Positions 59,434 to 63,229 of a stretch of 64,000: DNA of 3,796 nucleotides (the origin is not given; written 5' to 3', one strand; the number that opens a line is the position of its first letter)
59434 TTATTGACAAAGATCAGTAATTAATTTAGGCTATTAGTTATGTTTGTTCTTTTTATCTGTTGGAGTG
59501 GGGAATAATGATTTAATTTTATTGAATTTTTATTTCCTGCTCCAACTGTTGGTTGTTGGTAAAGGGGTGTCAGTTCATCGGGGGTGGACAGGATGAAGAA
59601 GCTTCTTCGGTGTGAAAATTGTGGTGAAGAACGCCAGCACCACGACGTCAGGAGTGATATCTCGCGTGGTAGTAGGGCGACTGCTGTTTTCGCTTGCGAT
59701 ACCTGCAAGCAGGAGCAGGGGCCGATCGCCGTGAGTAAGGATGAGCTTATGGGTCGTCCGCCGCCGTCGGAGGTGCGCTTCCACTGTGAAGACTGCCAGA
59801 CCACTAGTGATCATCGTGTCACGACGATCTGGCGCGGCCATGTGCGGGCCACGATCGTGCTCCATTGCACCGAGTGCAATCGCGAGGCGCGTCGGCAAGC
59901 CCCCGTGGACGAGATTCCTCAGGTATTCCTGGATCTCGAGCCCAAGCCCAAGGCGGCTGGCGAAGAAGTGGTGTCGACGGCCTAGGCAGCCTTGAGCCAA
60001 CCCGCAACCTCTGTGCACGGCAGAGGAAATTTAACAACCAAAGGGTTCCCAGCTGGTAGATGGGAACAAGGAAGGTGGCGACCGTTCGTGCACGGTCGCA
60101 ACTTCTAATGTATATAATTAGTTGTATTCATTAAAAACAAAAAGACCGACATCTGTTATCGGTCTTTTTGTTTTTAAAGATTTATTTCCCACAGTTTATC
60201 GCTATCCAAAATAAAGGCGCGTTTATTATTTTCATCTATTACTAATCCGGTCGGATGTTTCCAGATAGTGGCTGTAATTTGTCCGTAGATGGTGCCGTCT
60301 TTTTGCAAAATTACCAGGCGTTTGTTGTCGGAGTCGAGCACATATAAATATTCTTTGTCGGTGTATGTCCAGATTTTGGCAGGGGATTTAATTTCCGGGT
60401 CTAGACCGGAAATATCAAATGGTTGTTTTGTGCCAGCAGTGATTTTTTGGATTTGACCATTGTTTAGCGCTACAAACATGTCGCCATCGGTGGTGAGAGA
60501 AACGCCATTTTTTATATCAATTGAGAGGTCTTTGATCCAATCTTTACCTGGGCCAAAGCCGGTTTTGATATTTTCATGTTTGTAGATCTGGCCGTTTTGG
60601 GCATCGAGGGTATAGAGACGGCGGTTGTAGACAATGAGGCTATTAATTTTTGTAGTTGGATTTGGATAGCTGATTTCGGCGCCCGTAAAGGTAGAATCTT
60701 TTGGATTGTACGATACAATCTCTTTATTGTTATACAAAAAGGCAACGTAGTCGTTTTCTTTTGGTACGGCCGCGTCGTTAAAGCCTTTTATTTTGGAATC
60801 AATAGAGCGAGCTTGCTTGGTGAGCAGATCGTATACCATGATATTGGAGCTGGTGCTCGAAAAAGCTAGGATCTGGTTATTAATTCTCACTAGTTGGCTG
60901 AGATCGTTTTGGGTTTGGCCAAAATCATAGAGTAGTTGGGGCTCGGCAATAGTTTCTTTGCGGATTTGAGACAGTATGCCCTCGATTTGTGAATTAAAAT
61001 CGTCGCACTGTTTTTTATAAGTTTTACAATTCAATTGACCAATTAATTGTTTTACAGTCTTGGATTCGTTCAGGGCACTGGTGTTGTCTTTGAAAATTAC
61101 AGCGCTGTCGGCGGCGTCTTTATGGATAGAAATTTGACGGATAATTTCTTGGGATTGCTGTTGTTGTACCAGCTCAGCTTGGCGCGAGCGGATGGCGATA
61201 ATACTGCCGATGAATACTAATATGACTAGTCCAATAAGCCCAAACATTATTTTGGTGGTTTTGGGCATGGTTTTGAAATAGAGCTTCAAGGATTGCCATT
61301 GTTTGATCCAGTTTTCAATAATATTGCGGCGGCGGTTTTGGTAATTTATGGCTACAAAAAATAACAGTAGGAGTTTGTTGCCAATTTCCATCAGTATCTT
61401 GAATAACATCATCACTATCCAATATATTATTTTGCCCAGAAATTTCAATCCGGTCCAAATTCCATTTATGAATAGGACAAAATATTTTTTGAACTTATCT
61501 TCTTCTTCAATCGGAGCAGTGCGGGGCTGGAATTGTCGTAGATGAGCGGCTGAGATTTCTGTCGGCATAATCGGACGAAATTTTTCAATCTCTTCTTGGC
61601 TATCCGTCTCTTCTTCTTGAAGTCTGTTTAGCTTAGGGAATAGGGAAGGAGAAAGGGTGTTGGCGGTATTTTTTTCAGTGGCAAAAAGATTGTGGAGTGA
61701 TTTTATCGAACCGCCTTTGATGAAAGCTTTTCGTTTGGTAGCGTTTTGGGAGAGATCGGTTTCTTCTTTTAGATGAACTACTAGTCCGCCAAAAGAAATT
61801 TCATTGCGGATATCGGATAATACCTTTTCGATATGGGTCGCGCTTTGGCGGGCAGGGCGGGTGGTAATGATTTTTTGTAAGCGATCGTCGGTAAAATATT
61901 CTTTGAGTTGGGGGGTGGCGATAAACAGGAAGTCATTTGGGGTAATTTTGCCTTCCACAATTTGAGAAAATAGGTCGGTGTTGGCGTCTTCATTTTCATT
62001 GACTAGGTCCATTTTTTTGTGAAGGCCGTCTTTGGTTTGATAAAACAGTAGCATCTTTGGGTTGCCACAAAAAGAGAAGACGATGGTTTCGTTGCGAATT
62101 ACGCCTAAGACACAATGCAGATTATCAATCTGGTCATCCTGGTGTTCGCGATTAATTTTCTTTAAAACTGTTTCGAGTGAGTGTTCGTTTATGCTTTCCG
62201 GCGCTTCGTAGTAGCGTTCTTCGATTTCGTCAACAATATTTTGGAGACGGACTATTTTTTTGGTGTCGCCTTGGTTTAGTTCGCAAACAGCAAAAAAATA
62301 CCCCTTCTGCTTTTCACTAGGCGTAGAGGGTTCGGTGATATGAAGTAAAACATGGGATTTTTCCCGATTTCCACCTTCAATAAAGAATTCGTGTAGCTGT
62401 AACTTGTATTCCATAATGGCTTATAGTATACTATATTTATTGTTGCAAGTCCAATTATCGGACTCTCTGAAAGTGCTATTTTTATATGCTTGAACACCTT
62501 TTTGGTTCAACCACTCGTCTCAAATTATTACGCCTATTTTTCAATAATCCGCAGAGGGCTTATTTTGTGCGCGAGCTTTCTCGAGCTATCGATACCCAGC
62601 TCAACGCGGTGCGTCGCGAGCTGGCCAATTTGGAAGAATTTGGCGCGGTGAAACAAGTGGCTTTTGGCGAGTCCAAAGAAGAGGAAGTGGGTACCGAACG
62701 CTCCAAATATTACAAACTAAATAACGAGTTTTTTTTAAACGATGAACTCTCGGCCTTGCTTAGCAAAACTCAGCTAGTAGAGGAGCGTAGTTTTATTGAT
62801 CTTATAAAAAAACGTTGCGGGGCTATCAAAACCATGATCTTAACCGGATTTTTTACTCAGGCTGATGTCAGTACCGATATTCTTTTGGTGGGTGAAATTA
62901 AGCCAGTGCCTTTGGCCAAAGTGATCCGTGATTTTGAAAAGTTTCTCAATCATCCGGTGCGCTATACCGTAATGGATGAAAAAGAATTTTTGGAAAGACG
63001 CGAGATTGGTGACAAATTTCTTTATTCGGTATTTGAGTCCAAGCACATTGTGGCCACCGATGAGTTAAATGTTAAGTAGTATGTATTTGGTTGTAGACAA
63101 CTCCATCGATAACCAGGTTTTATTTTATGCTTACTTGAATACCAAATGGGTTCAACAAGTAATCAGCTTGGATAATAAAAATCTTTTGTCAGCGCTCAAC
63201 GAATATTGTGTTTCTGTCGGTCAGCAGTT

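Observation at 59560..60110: GC-rich islet encoding a tandem double zinc-ribbon mini-protein plus a GC-rich 3' hairpin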

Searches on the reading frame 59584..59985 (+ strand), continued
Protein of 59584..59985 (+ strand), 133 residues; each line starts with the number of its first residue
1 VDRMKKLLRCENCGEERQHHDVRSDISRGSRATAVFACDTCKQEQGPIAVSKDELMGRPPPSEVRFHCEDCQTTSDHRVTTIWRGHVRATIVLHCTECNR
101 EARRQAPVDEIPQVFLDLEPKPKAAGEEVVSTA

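Call 61: search_solved_structures(query=A6, max_evalue=10, show_alignments=3)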
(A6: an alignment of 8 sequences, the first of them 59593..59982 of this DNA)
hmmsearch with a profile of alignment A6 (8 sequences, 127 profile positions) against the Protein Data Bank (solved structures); distinct sequences matched with E-value up to 10: 26.
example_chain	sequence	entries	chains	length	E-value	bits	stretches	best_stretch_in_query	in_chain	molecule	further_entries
8hku_L44E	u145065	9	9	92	0.0057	19.7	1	57-86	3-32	50S ribosomal protein L44e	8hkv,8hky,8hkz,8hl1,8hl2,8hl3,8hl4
6zu5_LOO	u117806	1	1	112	0.01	18.9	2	3-80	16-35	eL42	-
2e2z_A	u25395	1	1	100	0.02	18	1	52-97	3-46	Tim15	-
9e6q_Ah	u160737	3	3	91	0.02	17.9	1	58-84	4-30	eL42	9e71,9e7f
7qep_P2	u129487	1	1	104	0.047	16.7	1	58-84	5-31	60S ribosomal protein L44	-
6ty0_A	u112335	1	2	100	0.054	16.6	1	28-70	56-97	p1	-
5o60_c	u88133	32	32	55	0.055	16.5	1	31-75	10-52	50S ribosomal protein L33 1 | 50S Ribosomal Protein L33 | Large ribosomal subunit protein bL33A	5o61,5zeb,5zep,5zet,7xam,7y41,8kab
6xv2_A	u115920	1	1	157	0.058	16.5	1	28-72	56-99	p1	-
5v7q_1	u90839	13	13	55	0.063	16.4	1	31-75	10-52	50S ribosomal protein L33 | 50S ribosomal protein L33 2 | Large ribosomal subunit protein bL33A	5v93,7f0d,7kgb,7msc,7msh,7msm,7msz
4v8p_AC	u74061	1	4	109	0.082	16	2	23-45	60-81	60S RIBOSOMAL PROTEIN L36A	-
7sfz_B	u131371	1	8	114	0.085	15.9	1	60-105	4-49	Protein Mis18-alpha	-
7s0s_d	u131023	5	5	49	0.092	15.8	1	31-75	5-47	50S ribosomal protein L33 | Large ribosomal subunit protein bL33A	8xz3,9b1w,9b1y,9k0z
9ygm_Lo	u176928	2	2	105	0.1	15.7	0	23-45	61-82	60S ribosomal protein eL42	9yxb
1ffk_Z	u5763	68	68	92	0.12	15.5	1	60-84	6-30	RIBOSOMAL PROTEIN L44E | 50S ribosomal protein L44E | 50S RIBOSOMAL PROTEIN L44E LA, HLA, RIBOSOMAL PROTEIN L44E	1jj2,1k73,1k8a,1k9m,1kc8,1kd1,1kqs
4v6w_Co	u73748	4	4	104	0.13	15.3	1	59-85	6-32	60S ribosomal protein L36A | TA01007p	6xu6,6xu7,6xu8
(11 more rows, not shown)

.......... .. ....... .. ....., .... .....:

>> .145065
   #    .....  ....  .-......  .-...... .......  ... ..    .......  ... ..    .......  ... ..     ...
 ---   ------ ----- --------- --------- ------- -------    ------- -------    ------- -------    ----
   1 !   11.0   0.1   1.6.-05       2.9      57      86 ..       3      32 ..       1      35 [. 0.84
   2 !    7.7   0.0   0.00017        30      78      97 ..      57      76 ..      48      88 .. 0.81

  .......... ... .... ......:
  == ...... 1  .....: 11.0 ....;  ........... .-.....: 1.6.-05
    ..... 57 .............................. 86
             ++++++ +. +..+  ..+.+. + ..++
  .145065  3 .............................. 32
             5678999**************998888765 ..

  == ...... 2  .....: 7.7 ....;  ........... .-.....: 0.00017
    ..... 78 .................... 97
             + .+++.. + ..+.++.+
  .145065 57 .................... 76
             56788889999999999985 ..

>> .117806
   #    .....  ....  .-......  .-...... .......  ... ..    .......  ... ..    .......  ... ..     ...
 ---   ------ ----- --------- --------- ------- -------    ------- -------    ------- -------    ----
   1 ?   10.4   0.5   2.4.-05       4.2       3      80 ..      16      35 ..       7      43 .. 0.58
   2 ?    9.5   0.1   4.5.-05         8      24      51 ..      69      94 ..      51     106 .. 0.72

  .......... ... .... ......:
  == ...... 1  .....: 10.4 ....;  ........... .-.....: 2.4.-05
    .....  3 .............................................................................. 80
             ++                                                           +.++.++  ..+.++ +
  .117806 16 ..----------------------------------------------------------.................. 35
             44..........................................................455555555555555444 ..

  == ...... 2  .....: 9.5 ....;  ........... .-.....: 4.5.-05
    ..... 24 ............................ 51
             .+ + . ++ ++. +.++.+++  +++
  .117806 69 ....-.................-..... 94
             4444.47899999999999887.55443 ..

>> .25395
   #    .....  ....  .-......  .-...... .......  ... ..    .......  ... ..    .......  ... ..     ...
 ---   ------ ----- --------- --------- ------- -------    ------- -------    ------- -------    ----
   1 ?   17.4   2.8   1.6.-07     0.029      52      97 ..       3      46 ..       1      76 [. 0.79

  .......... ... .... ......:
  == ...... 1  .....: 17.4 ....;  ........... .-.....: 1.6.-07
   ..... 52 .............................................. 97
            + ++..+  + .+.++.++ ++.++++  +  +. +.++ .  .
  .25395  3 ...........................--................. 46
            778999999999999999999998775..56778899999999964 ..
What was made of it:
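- Closest known: Zinc-ribbon ribosomal proteins eL42/L44e and bL33. Same: The profile against the PDB gives E 0.006 and 0.055 (call 61).
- The profile against the PDB gives eL42/L44e as top hit at E 0.006, Tim15 (DNL zinc finger) at 0.02 and bL33 at 0.055 (call 61). The PDB hits are marginal (E 0.006 or weaker; call 61).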

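Call 62: search_protein_families(library=padloc, alignment_id=A6, max_evalue=1)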
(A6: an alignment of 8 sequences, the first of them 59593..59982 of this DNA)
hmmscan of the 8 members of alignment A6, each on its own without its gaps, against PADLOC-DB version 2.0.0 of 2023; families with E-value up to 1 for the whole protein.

A. member 1, window:59593-59982:+ (130 aa): 0 families

B. families by the number of members that match (of 8 scanned): 1 family
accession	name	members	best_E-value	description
PDLC04162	HEC-08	1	0.014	-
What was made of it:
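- On Known anti-phage defence proteins (PADLOC) and phage protein families (PHROGs): PADLOC: 0 families for the window protein and one member at E 0.014 (call 62).
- PADLOC gives no hit for the window protein and one weak hit for one of 8 members (HEC-08, E 0.014; call 62).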

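Call 63: search_protein_families(library=phrogs, alignment_id=A6, max_evalue=1)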
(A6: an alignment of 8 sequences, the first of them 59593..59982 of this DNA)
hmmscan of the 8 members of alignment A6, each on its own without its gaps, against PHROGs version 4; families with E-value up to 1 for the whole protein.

A. member 1, window:59593-59982:+ (130 aa): 11 families
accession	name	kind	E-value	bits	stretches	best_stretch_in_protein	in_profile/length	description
phrog_22311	-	unknown function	0.00098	19.9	1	27-50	3-26/75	-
phrog_5516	-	unknown function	0.026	15.6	1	61-104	3-46/90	-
phrog_29143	-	DNA, RNA and nucleotide metabolism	0.061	14.7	1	70-115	42-87/126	HNH endonuclease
phrog_2993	-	unknown function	0.13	12.9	0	5-41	18-53/90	-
phrog_30439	-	unknown function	0.25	12.6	0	6-24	33-51/63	-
phrog_1305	-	DNA, RNA and nucleotide metabolism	0.26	11.7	0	6-40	18-57/226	DNA binding protein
phrog_14231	-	unknown function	0.39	12.2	0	7-50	5-47/105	-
phrog_29503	-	unknown function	0.39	12.1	0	6-41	23-58/70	-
phrog_9369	-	unknown function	0.43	11.4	0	4-23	40-59/69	-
phrog_6081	-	unknown function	0.56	10.7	0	64-99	118-153/169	-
phrog_2834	-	unknown function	0.78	10.7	0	5-41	16-58/78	-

B. families by the number of members that match (of 8 scanned): 29 families (the first 25 are shown)
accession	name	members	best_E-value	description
phrog_1305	-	4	0.0026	DNA binding protein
phrog_5516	-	3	0.026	-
phrog_10675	-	2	8.1e-05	-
phrog_1244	-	2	0.0013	-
phrog_2255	-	2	0.01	HNH endonuclease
phrog_2834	-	2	0.093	-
phrog_32576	-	2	0.43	-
phrog_22311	-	1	0.00098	-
phrog_1257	-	1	0.0019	ribosome associated inhibitor A; zinc finger domain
phrog_6504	-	1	0.0038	-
phrog_19776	-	1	0.052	-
phrog_29143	-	1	0.061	HNH endonuclease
phrog_1315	-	1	0.097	-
phrog_15870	-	1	0.097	-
phrog_17723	-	1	0.1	-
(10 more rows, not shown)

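Call 76: find_encoding_contigs(protein=P0010, flank=3000, max_places=2)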
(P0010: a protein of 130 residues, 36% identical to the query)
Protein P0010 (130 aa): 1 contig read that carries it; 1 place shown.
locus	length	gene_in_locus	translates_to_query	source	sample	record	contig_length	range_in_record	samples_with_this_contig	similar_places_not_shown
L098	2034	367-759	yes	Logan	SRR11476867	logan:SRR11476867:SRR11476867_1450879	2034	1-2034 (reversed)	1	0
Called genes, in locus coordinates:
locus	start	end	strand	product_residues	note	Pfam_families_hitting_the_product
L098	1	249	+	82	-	?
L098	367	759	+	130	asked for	-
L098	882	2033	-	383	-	?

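Call 91: fold_search(model_id=the predicted structure, library=viral)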
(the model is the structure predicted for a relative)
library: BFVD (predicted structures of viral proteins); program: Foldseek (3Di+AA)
matches with E <= 10: 1540; with E <= 0.001: 0
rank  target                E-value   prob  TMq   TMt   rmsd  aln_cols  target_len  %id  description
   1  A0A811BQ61            1.7e-03  1.00  0.33  0.27  16.1       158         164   11  Uncharacterized protein [Pandoravirus japonicus]
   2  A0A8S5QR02            3.9e-03  0.96  0.24  0.16  13.1       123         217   13  Transcription factor IIS-like protein [Siphoviridae sp. ct8LX107]
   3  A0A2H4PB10            5.7e-03  1.00  0.36  0.87   1.4        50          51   18  Uncharacterized protein [Lactobacillus phage Lenus]
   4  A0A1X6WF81            9.7e-03  1.00  0.32  0.52   6.0        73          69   19  (no name in the UniProt tables at hand)
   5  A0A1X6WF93            9.7e-03  1.00  0.31  0.53   5.2        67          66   22  (no name in the UniProt tables at hand)
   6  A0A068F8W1            1.2e-02  1.00  0.28  0.53   8.7        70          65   13  Uncharacterized protein [Mycobacterium phage Gaia]
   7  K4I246                2.4e-02  1.00  0.33  0.71   5.9        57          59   18  Uncharacterized protein [Lactobacillus phage ATCC 8014-B2]
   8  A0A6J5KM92            3.3e-02  1.00  0.30  0.37  14.9        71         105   17  COG1327 Predicted transcriptional regulator, consists of a Zn-ribbon and ATP-cone domains [uncultured Caudovirales phage]
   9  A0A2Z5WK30            4.6e-02  0.89  0.28  0.26  14.8       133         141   12  Transcriptional regulator [Escherichia phage PP01]
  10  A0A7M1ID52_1          5.1e-02  0.41  0.17  0.04  13.0       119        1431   11  Polyprotein (Fragment) [Flavivirus sp.]
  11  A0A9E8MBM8            5.4e-02  1.00  0.32  0.66   9.1        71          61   17  (no name in the UniProt tables at hand)
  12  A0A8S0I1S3            5.7e-02  1.00  0.31  0.59  12.5        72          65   15  (no name in the UniProt tables at hand)
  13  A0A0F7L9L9            5.7e-02  0.99  0.31  0.35  13.1        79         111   13  Uncharacterized protein [uncultured marine virus]
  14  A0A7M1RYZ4            6.0e-02  0.51  0.21  0.11  15.6       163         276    6  Uncharacterized protein [uncultured phage cr111_1]
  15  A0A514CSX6            6.3e-02  1.00  0.30  0.33   9.9        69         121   19  Transcriptional repressor NrdR-like N-terminal domain-containing protein [Achromobacter phage Motura]
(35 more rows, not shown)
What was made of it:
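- On Zinc ribbon fold (C4, two beta-hairpin knuckles): A single module superposes on a phage 51-aa zinc-ribbon protein with TM 0.87 and rmsd 1.4 (call 91).
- Single modules match phage, NrdR-N and TFIIS-like ribbons (call 91).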

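Call 107: search_protein_families(library=pfam, alignment_id=A6, max_evalue=0.1)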
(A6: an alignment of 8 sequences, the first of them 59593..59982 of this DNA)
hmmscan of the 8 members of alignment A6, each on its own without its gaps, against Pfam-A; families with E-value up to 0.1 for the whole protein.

A. member 1, window:59593-59982:+ (130 aa): 8 families
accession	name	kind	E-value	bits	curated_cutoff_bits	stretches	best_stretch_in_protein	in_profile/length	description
PF24292.1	DUF7479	-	0.0001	22.7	27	1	5-40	3-38/60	Domain of unknown function (DUF7479)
PF25206.1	DUF7836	-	0.00044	20.5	26.7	0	85-100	3-18/59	Domain of unknown function (DUF7836)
PF01155.25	HypA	-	0.034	14.6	28.9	0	4-45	70-99/112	Hydrogenase/urease nickel incorporation, metallochaperone, hypA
PF02591.20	Zn_ribbon_9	-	0.038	14.5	29.1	0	2-11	21-30/33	C4-type zinc ribbon domain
PF05180.17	zf-DNL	-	0.044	14.2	27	1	61-97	2-36/64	DNL zinc finger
PF25112.1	zf-AtTam37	-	0.059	14.5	27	0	28-56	83-110/111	AtTam37 zinc finger region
PF23783.1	Zn_ribbon_TiaS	-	0.067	13.4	27.3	0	5-25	20-39/41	TiaS C-terminal zinc ribbon domain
PF02207.25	zf-UBR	-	0.071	13.6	25.2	1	29-76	9-38/69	Putative zinc finger in N-recognin (UBR box)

B. families by the number of members that match (of 8 scanned): 17 families
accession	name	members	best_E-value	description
PF05180.17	zf-DNL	3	2.2e-05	DNL zinc finger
PF25206.1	DUF7836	3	0.00044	Domain of unknown function (DUF7836)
PF05907.18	CXXC_Zn-b_euk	2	0.00012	CXXC motif containing zinc binding protein, eukaryotic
PF23499.1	YnfU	2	0.0028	YnfU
PF05129.18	Zn_ribbon_Elf1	2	0.053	Transcription elongation factor Elf1 like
PF24292.1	DUF7479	1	0.0001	Domain of unknown function (DUF7479)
PF24042.1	DUF7351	1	0.00094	Domain of unknown function (DUF7351)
PF08274.17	Zn_Ribbon_YjdM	1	0.0041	PhnA Zinc-Ribbon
PF18804.6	CxC3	1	0.005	CxC3 like cysteine cluster associated with KDZ transposases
PF24452.1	DUF7568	1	0.011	Family of unknown function (DUF7568)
PF22747.2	Zn_ribbon_DUF2089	1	0.033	DUF2089 zinc ribbon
PF01155.25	HypA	1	0.034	Hydrogenase/urease nickel incorporation, metallochaperone, hypA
PF02591.20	Zn_ribbon_9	1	0.038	C4-type zinc ribbon domain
PF20120.5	DUF6510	1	0.039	Family of unknown function (DUF6510)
PF25112.1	zf-AtTam37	1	0.059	AtTam37 zinc finger region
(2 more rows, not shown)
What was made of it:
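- On DNL zinc finger (PF05180): 3 of 8 members match at E <= 0.1, best 2e-5 (call 107).
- Closest known: DNL-type zinc finger. Same: It is the Pfam family matched by the most members: 3 of 8, best E 2e-5 (call 107).
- Pfam zf-DNL is matched by 3 of 8 members, best E 2e-5 (call 107).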

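Call 108: search_protein_families(library=ncbifam, alignment_id=A6, max_evalue=0.1)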
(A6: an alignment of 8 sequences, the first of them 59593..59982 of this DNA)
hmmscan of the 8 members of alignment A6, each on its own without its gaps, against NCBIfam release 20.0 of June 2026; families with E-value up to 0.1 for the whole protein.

A. member 1, window:59593-59982:+ (130 aa): 2 families
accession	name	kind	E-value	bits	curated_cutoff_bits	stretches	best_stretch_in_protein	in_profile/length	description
NF041197.2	CxxC_Se_CxxC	equivalog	5.7e-05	23.2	40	0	5-23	19-37/53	dual CXXC motif small (seleno)protein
NF001764.0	PRK00504.1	subfamily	0.028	14.8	40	0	84-97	2-15/50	50S ribosomal protein L33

B. families by the number of members that match (of 8 scanned): 4 families
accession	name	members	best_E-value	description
NF041197.2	CxxC_Se_CxxC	2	5.7e-05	dual CXXC motif small (seleno)protein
NF001764.0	PRK00504.1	2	0.028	50S ribosomal protein L33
NF004425.0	PRK05767.1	1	0.015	50S ribosomal protein L44e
TIGR04003.1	rSAM_BssD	1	0.076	[benzylsuccinate synthase]-activating enzyme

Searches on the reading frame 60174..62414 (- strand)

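Call 5: search_protein_families(library=pfam, proteins=[window:60174-62414:-], max_evalue=1)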
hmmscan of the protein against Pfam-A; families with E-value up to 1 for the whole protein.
window:60174-62414:- (746 aa): 2 families
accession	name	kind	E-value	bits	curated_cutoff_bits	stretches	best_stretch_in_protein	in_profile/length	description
PF08643.16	DUF1776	-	0.0091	15.9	25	1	51-106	145-199/294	Fungal family of unknown function (DUF1776)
PF04143.19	Sulf_transp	-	0.18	11.8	27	1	347-422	89-163/310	Sulphur transport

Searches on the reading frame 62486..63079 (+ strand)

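Call 25: search_protein_families(library=pfam, proteins=[window:62486-63079:+], max_evalue=0.1)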
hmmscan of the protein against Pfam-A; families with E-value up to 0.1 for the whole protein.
window:62486-63079:+ (197 aa): 5 families
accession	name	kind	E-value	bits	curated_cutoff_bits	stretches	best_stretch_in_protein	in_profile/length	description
PF25212.1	HVO_A0114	-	0.016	15.5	27.6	1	9-64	22-75/84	HVO_A0114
PF12840.13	HTH_20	-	0.018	15.4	27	1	8-58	3-51/51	Helix-turn-helix domain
PF09339.16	HTH_IclR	-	0.026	14.7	22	1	12-58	6-51/52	IclR helix-turn-helix domain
PF25213.1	HVO_A0261_N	-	0.033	14.5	35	1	3-58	5-57/86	HVO_A0261 N-terminal domain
PF17946.7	RecC_C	-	0.089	13.1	22.6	0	9-38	3-32/202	RecC C-terminal domain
